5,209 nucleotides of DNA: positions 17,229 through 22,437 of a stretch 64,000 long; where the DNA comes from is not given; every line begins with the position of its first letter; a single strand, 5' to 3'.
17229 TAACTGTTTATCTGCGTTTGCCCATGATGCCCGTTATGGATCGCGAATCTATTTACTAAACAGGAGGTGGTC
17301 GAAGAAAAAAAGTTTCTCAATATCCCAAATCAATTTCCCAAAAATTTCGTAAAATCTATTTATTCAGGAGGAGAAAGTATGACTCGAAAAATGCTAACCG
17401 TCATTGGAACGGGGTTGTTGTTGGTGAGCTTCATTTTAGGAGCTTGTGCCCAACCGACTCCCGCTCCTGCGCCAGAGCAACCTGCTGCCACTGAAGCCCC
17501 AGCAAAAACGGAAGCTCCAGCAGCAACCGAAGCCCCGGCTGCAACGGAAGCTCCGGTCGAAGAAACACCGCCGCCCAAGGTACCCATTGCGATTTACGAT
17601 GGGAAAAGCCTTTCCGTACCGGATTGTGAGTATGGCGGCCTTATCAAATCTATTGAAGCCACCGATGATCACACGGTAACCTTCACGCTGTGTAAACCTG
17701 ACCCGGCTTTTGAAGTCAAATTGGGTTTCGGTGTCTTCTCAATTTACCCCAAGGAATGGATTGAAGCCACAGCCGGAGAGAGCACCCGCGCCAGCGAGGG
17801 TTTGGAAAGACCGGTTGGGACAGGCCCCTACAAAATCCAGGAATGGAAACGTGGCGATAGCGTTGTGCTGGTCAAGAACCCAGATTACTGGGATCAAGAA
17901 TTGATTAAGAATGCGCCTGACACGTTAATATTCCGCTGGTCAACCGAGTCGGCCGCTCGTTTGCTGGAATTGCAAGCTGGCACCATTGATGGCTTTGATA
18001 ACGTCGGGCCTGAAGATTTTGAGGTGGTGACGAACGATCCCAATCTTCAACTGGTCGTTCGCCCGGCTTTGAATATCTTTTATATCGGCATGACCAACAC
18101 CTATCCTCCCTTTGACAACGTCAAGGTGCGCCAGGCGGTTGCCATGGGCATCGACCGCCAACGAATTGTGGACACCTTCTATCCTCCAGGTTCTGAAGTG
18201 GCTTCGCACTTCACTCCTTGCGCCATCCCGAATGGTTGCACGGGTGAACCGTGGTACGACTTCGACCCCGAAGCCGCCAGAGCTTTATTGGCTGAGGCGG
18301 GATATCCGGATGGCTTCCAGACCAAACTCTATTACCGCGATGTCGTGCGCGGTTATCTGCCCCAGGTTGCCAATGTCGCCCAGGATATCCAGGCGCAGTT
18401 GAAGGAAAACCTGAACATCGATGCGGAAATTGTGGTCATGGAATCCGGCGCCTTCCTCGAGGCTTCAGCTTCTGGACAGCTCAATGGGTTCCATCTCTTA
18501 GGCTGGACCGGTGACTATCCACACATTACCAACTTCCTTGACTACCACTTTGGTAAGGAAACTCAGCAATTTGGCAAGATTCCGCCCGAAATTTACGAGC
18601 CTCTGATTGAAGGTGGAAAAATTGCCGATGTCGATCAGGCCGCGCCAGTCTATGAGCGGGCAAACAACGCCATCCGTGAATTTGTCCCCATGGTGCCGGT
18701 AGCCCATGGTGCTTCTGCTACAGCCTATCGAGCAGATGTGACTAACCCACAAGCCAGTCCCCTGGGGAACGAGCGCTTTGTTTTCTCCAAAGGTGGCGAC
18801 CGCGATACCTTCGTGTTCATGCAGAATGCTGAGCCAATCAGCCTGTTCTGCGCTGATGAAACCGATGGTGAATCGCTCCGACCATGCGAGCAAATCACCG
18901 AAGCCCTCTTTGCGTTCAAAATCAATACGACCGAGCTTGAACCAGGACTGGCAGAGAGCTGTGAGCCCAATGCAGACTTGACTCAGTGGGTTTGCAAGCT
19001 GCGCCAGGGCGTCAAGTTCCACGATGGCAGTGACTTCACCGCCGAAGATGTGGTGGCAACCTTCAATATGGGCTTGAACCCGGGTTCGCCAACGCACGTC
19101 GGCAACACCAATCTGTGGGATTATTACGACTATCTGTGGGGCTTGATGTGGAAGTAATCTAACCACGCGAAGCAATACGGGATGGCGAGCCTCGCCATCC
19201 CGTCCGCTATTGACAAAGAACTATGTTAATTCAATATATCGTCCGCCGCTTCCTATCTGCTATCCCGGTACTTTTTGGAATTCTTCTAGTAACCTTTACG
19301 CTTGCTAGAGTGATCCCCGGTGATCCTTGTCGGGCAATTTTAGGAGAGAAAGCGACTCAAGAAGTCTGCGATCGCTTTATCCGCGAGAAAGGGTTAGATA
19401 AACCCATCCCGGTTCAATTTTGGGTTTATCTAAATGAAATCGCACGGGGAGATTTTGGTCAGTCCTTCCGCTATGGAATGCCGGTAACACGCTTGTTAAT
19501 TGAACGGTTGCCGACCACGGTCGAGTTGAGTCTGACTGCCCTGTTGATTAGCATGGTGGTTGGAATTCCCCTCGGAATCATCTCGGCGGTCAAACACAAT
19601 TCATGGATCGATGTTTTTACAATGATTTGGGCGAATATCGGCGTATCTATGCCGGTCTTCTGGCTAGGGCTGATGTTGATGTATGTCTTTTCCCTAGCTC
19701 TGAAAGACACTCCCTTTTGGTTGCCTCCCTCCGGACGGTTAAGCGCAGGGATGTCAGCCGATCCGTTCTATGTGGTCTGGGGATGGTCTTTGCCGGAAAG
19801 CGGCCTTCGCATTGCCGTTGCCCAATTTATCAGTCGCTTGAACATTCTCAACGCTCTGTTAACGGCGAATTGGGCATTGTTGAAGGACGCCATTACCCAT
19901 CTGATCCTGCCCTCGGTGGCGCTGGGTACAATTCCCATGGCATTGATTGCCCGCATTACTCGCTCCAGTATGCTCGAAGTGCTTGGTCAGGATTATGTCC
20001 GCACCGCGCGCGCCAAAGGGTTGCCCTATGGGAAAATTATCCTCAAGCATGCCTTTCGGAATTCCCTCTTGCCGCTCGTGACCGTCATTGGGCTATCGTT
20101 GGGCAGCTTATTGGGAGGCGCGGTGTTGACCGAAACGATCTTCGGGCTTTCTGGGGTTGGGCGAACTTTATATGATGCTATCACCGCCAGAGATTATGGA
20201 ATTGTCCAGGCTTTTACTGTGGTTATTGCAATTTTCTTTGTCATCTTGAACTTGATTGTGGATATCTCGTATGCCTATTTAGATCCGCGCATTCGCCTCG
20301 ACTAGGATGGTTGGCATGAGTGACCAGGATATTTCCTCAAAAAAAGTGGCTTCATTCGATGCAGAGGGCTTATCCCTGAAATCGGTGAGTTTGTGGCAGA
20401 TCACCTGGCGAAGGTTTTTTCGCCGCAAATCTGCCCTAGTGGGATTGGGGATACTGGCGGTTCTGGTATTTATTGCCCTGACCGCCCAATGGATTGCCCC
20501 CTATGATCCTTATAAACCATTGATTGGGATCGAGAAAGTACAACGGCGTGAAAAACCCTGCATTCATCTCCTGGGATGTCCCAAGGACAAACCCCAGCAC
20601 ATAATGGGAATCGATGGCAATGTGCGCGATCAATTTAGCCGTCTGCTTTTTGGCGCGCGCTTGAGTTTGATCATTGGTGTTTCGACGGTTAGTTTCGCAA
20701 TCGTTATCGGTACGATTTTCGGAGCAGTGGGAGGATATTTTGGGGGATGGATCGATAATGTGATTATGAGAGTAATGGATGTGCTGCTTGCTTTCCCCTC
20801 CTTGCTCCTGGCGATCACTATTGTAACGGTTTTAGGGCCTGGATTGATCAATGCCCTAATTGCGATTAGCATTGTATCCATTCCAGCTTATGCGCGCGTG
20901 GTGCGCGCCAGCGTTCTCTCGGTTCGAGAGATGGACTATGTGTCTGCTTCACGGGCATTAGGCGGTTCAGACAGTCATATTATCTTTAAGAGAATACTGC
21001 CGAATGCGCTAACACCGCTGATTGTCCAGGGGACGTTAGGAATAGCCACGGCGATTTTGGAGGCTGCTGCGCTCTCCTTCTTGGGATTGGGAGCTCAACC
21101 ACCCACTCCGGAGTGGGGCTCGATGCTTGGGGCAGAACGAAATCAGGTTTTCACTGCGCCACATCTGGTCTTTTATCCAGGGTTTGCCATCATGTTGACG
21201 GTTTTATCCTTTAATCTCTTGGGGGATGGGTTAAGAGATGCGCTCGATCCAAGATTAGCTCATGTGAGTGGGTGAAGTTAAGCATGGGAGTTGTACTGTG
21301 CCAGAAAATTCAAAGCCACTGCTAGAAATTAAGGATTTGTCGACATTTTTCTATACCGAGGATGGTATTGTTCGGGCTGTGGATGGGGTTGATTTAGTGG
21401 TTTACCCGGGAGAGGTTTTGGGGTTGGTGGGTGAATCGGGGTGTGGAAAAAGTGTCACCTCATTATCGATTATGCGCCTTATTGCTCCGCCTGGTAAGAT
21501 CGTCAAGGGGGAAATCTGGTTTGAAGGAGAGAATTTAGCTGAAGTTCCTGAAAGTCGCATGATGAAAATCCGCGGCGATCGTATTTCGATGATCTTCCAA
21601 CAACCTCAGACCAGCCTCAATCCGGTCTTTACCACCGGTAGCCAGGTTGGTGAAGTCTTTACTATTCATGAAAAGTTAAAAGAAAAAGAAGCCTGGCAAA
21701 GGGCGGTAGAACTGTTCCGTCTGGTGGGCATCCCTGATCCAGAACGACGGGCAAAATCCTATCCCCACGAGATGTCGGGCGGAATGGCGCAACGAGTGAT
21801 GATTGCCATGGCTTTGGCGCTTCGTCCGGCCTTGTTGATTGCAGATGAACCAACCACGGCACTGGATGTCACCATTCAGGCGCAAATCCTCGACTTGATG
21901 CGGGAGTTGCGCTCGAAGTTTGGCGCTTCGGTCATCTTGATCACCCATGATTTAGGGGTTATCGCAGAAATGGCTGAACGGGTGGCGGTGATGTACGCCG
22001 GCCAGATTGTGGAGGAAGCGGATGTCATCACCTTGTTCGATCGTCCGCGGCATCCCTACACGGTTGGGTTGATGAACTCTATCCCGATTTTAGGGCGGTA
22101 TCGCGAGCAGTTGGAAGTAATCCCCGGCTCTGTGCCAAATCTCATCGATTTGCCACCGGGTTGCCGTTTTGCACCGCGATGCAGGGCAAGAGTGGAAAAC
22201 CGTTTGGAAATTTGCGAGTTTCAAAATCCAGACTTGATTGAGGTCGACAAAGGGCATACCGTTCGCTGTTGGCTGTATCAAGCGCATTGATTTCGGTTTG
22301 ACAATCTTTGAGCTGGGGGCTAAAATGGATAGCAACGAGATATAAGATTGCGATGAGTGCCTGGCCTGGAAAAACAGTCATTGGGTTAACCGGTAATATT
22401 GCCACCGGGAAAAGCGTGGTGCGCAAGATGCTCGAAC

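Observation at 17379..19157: Circularly permuted DppA: the canonical N-terminal about 120 residues sit at the C-terminus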

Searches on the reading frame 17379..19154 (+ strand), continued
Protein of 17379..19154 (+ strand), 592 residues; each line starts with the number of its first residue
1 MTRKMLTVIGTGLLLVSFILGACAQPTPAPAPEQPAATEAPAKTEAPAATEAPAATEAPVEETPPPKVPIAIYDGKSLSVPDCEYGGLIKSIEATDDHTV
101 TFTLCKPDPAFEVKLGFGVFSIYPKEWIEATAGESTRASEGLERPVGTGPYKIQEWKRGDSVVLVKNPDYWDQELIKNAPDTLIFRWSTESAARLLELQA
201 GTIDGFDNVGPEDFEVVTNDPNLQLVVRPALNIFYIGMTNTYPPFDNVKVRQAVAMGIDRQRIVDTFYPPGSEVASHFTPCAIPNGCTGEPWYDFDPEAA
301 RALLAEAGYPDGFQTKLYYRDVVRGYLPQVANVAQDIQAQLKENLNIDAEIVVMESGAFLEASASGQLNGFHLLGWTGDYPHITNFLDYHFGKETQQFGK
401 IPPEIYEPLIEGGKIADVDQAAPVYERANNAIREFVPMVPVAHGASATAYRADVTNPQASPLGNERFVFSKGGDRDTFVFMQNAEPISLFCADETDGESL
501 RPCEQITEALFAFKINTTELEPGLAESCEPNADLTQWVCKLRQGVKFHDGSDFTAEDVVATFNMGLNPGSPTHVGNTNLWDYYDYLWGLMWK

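Call 69: search_protein_families(library=pfam, proteins=[P0121, P0122, P0123, P0130, P0148, P0160, P0263], max_evalue=0.00001)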
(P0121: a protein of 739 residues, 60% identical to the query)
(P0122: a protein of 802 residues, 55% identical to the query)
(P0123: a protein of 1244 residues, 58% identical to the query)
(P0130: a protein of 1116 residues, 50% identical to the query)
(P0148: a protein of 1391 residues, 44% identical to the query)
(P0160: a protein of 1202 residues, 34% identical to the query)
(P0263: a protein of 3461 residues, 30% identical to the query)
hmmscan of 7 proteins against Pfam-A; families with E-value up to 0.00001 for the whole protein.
P0121 (739 aa): 1 family
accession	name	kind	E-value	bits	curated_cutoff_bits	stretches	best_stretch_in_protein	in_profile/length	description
PF00496.27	SBP_bac_5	-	2e-75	254.7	32.4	2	27-354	36-366/368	Bacterial extracellular solute-binding proteins, family 5 Middle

P0122 (802 aa): 3 families
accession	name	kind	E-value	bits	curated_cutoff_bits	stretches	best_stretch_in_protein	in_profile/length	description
PF00496.27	SBP_bac_5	-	4.1e-78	263.5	32.4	2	298-605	62-366/368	Bacterial extracellular solute-binding proteins, family 5 Middle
PF13676.11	TIR_2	-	7e-19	69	28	1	2-104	14-118/122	TIR domain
PF01582.25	TIR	-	4.9e-06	26.9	21.3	1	4-64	21-80/179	TIR domain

P0123 (1244 aa): 4 families
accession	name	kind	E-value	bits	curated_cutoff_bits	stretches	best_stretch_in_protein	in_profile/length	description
PF00496.27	SBP_bac_5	-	2.2e-70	238.1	32.4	2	462-776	61-365/368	Bacterial extracellular solute-binding proteins, family 5 Middle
PF13458.12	Peripla_BP_6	-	3.7e-40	139.1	31.7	1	94-430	1-324/343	Periplasmic binding protein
PF01094.35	ANF_receptor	-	4.7e-20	72.4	25.4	1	125-434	16-340/353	Receptor family ligand binding region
PF18998.6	Flg_new_2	-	3.2e-07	30.7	23.6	1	998-1055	15-72/73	Divergent InlB B-repeat domain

P0130 (1116 aa): 2 families
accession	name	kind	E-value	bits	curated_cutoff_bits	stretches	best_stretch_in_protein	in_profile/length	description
PF00496.27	SBP_bac_5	-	5.8e-72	243.3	32.4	2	610-916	61-362/368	Bacterial extracellular solute-binding proteins, family 5 Middle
PF12773.13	DZR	-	3.1e-06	27.7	27.3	0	435-502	1-44/45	Double zinc ribbon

P0148 (1391 aa): 3 families
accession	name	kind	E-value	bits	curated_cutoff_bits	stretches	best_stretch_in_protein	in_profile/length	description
PF00496.27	SBP_bac_5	-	4.7e-64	217.3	32.4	2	900-1190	64-359/368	Bacterial extracellular solute-binding proteins, family 5 Middle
PF00069.31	Pkinase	-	1.9e-47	162.3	31.7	1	11-257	1-252/263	Protein kinase domain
PF07714.23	PK_Tyr_Ser-Thr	-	2.9e-31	109.1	23.1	1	13-257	3-249/258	Protein tyrosine and serine/threonine kinase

P0160 (1202 aa): 1 family
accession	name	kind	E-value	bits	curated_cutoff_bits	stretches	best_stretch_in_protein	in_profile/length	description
PF00496.27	SBP_bac_5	-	3.4e-179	596.1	32.4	2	106-468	3-360/368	Bacterial extracellular solute-binding proteins, family 5 Middle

P0263 (3461 aa): 2 families
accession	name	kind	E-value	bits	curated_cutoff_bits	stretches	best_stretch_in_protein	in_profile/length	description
PF00496.27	SBP_bac_5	-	1.1e-149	499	32.4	3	1101-1346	2-238/368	Bacterial extracellular solute-binding proteins, family 5 Middle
PF17936.7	Big_6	-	2.8e-11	44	27.6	0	2348-2407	5-61/83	Bacterial Ig domain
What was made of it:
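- T1 domains are also found C-terminal to kinase, TIR and other modules (call 69).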

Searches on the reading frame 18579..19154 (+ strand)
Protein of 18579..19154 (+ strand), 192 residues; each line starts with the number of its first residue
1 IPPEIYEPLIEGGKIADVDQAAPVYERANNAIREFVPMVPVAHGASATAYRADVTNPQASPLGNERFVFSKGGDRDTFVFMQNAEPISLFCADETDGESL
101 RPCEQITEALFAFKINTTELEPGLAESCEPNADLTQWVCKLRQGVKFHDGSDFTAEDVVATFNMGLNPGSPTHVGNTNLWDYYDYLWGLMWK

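Call 13: find_related_loci(query=window:18579-19154:+, collection=genome_contigs, flank=6000)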
Query window:18579-19154:+ (192 aa) in genome_contigs; peptide patterns used: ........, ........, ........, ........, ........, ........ (x = any residue, [..] = any of these).
127 stretches matched a pattern; 71 encode a relative of the query (tblastn E <= 1e-3); 71 distinct loci.
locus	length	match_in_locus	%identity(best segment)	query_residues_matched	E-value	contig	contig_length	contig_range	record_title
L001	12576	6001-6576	97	1-192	1e-128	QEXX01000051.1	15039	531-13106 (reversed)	MAG: Anaerolineae bacterium isolate Nak19 k99_108675, whole genome shotgun sequence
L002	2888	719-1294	94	1-192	2e-128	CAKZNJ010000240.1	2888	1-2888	MAG TPA_asm: uncultured Anaerolineae bacterium isolate SRR5214706_bin.9_CONCOCT_v1.1_MAG genome assembly, contig: ERZ174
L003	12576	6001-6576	93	1-192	1e-123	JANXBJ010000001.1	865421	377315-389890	MAG: Anaerolineales bacterium isolate SKYB29 NODE_1_length_865421_cov_7.444171, whole genome shotgun sequence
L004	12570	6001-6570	77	3-192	9e-98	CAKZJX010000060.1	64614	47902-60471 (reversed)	MAG TPA_asm: uncultured Anaerolineae bacterium isolate SRR5214706_bin.105_CONCOCT_v1.1_MAG genome assembly, contig: ERZ1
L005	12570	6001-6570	74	3-192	1e-94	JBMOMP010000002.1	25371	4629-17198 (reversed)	MAG: Chloroflexota bacterium isolate Betzabe_MAG053 MAG053_2, whole genome shotgun sequence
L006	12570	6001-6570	74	3-192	1e-94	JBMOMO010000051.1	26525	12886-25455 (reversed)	MAG: Chloroflexota bacterium isolate Betzabe_MAG052 MAG052_51, whole genome shotgun sequence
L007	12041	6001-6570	73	3-192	4e-94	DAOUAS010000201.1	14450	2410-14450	MAG TPA_asm: Anaerolineales bacterium isolate H66_681 k113_284657, whole genome shotgun sequence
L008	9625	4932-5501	73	3-192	4e-93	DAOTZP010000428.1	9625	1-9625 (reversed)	MAG TPA_asm: Anaerolineales bacterium isolate H59_545 k97_785782, whole genome shotgun sequence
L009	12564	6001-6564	69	3-190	2e-86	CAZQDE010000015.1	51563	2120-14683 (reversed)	MAG TPA_asm: uncultured Anaerolineaceae bacterium isolate binchicken_co19_417 genome assembly, contig: NODE_715_length_5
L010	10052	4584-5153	71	3-192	4e-86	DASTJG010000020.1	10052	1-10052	MAG TPA_asm: Anaerolineales bacterium isolate SMAG_U1430 k141_1225855, whole genome shotgun sequence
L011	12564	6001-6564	69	3-190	1e-85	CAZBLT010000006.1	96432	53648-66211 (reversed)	MAG TPA_asm: uncultured Anaerolineaceae bacterium isolate SRP338002_co1_121 genome assembly, contig: NODE_210_length_964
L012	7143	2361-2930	67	3-192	1e-83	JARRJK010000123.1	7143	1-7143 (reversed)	MAG: Anaerolineales bacterium isolate Spart_018_MAG scaffold_11237, whole genome shotgun sequence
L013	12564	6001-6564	67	3-190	1e-82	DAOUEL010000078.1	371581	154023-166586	MAG TPA_asm: Anaerolineales bacterium isolate N6_281 k139_187044, whole genome shotgun sequence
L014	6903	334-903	65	3-192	2e-81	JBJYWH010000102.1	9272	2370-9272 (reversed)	MAG: Anaerolineales bacterium isolate J5_7_160517rDrA_9 J5_7_160517rDrA_9_000000000102, whole genome shotgun sequence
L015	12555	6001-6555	69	3-187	9e-83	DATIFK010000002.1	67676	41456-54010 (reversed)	MAG TPA_asm: Anaerolineales bacterium isolate SMAG_U16393 k141_383222, whole genome shotgun sequence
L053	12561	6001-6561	52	3-190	2e-58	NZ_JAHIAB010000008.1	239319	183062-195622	Pseudooceanicola endophyticus strain CBS1P-1 Scaffold8, whole genome shotgun sequence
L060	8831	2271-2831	51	4-190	8e-57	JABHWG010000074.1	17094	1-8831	MAG: Pelagibacteraceae bacterium isolate SI047_bin126 k141_1083046, whole genome shotgun sequence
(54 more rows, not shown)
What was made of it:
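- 71 species-representative genomes from at least 7 phylum- or class-level groups carry a colinear match across the old-termini junction (call 13). They also occur in 71 species-representative genomes, including a cultured isolate and multi-Mb contigs (call 13).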

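Call 55: search_protein_families(library=pfam, proteins=[L053:4960-6573:+, L053:2826-4190:+, L053:4202-4960:+, L053:6635-7705:+, L053:7716-8663:+, L053:8678-9700:+, L053:9550-10650:+, L060:1236-2834:+, L060:4947-5936:+, L060:5936-6910:+], max_evalue=0.00001)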
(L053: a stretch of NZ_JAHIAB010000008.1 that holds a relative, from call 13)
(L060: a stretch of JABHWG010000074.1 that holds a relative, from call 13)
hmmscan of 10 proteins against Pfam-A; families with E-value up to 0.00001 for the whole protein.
L053:4960-6573:+ (538 aa): 1 family
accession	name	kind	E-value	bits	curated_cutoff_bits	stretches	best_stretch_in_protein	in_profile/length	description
PF00496.27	SBP_bac_5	-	2.7e-83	280.6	32.4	2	38-342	62-367/368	Bacterial extracellular solute-binding proteins, family 5 Middle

L053:2826-4190:+ (455 aa): 0 families

L053:4202-4960:+ (253 aa): 0 families

L053:6635-7705:+ (357 aa): 2 families
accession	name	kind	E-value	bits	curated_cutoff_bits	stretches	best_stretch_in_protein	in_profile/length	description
PF00528.27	BPD_transp_1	-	4.3e-44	150.9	26.4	1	113-355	1-183/184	Binding-protein-dependent transport system inner membrane component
PF19300.4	BPD_transp_1_N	-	5.4e-11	43.1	23.8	1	1-102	1-114/114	Binding-prot-dependent transport system membrane comp, N-term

L053:7716-8663:+ (316 aa): 2 families
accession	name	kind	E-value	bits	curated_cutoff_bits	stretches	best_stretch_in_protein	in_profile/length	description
PF00528.27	BPD_transp_1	-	1.3e-34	120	26.4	1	133-315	1-182/184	Binding-protein-dependent transport system inner membrane component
PF12911.12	OppC_N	-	8e-13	48.5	23.9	1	27-68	2-43/53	N-terminal TM domain of oligopeptide transport permease C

L053:8678-9700:+ (341 aa): 3 families
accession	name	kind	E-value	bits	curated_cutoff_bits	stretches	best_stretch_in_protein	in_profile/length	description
PF00005.33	ABC_tran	-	4.8e-27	95.7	25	1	26-184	2-137/137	ABC transporter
PF08352.17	oligo_HPY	-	1.6e-18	67.2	27.1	1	235-294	1-60/65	Oligopeptide/dipeptide transporter, C-terminal region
PF13304.12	AAA_21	-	1.3e-06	29.1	27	1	156-219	238-303/304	AAA domain, putative AbiEii toxin, Type IV TA system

L053:9550-10650:+ (367 aa): 3 families
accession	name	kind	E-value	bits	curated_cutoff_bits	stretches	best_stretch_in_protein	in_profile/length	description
PF00005.33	ABC_tran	-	7.6e-33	114.4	25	1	82-229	2-137/137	ABC transporter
PF08352.17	oligo_HPY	-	1.4e-19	70.6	27.1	1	280-345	1-65/65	Oligopeptide/dipeptide transporter, C-terminal region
PF13304.12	AAA_21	-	8.6e-06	26.5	27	0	198-264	235-303/304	AAA domain, putative AbiEii toxin, Type IV TA system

L060:1236-2834:+ (533 aa): 1 family
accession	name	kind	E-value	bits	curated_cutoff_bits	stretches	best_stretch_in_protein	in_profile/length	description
PF00496.27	SBP_bac_5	-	1.4e-77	261.7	32.4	2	35-337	62-365/368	Bacterial extracellular solute-binding proteins, family 5 Middle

L060:4947-5936:+ (330 aa): 2 families
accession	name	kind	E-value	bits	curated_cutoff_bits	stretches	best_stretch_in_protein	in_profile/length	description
PF00005.33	ABC_tran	-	2.1e-27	96.8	25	1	28-186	2-137/137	ABC transporter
PF08352.17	oligo_HPY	-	3.1e-20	72.7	27.1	1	237-296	1-60/65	Oligopeptide/dipeptide transporter, C-terminal region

L060:5936-6910:+ (325 aa): 3 families
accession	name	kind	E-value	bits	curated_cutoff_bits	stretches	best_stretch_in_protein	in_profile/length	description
PF00005.33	ABC_tran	-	5.8e-33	114.8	25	1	32-182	2-136/137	ABC transporter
PF08352.17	oligo_HPY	-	1.2e-15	58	27.1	1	234-299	1-65/65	Oligopeptide/dipeptide transporter, C-terminal region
PF13304.12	AAA_21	-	6.5e-07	30.1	27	0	152-218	235-303/304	AAA domain, putative AbiEii toxin, Type IV TA system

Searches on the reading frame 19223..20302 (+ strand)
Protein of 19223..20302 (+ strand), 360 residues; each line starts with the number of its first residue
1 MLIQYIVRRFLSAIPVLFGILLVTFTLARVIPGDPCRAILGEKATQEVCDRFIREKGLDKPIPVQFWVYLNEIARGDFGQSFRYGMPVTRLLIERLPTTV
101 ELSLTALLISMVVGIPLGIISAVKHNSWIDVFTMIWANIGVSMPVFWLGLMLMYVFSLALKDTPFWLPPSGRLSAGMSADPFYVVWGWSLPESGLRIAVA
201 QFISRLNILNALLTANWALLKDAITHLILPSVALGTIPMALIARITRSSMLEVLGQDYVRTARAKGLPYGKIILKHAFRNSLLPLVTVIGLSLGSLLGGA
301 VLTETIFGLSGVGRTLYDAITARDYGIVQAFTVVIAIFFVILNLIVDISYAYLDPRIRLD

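Call 34: search_protein_families(library=pfam, proteins=[window:19223-20302:+], max_evalue=0.00001)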
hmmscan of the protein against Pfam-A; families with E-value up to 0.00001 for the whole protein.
window:19223-20302:+ (360 aa): 2 families
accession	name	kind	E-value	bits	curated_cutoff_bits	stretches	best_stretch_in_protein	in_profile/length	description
PF00528.27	BPD_transp_1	-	3.5e-43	147.9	26.4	1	114-358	1-183/184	Binding-protein-dependent transport system inner membrane component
PF19300.4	BPD_transp_1_N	-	2.2e-16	60.5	23.8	1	3-102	2-113/114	Binding-prot-dependent transport system membrane comp, N-term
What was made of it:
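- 19223..20305 (+): DppB/OppB-type permease. Pfam BPD_transp_1_N plus BPD_transp_1 (call 34).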

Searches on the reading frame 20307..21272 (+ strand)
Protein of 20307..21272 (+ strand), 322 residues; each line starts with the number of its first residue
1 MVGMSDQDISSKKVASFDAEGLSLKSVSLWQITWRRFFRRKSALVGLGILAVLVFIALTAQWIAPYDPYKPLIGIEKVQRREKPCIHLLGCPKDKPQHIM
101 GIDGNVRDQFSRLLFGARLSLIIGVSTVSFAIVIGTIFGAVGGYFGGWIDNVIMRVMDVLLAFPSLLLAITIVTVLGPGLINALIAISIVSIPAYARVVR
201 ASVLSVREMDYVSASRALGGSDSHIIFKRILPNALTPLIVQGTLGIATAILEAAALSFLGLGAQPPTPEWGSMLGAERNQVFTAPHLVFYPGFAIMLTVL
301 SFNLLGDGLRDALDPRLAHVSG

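Call 34: search_protein_families(library=pfam, proteins=[window:20307-21272:+], max_evalue=0.00001)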
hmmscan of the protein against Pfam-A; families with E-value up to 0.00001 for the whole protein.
window:20307-21272:+ (322 aa): 2 families
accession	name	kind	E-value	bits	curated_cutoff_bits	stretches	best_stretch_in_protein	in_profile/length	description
PF00528.27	BPD_transp_1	-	2.8e-35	122.2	26.4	1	135-318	1-183/184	Binding-protein-dependent transport system inner membrane component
PF12911.12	OppC_N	-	2.1e-16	60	23.9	1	28-70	1-43/53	N-terminal TM domain of oligopeptide transport permease C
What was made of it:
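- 20307..21275 (+): DppC/OppC-type permease. Pfam OppC_N plus BPD_transp_1 (call 34).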

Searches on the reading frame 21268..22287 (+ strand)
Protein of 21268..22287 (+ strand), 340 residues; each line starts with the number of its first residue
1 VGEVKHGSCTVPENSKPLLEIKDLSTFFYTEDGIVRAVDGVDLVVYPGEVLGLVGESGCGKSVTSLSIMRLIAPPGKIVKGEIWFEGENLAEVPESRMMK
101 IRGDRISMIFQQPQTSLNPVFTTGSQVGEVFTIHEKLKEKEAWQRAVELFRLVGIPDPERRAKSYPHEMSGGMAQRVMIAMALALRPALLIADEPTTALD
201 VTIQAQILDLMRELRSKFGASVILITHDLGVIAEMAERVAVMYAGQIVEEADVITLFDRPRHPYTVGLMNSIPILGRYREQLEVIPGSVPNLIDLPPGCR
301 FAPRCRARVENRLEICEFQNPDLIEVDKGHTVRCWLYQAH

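Call 34: search_protein_families(library=pfam, proteins=[window:21268-22287:+], max_evalue=0.00001)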
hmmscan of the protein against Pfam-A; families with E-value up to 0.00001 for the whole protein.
window:21268-22287:+ (340 aa): 3 families
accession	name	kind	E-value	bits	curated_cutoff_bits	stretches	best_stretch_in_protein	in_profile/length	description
PF00005.33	ABC_tran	-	1.6e-28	100.4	25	1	39-197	2-137/137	ABC transporter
PF08352.17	oligo_HPY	-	2.9e-19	69.7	27.1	1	248-310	1-63/65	Oligopeptide/dipeptide transporter, C-terminal region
PF13304.12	AAA_21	-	6.8e-07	30.1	27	1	117-232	197-303/304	AAA domain, putative AbiEii toxin, Type IV TA system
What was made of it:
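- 21268..22290 (+): DppD/OppD-type ATPase with the oligo_HPY C-terminal region. It is the only such ATPase in the operon. Pfam ABC_tran plus oligo_HPY (call 34).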
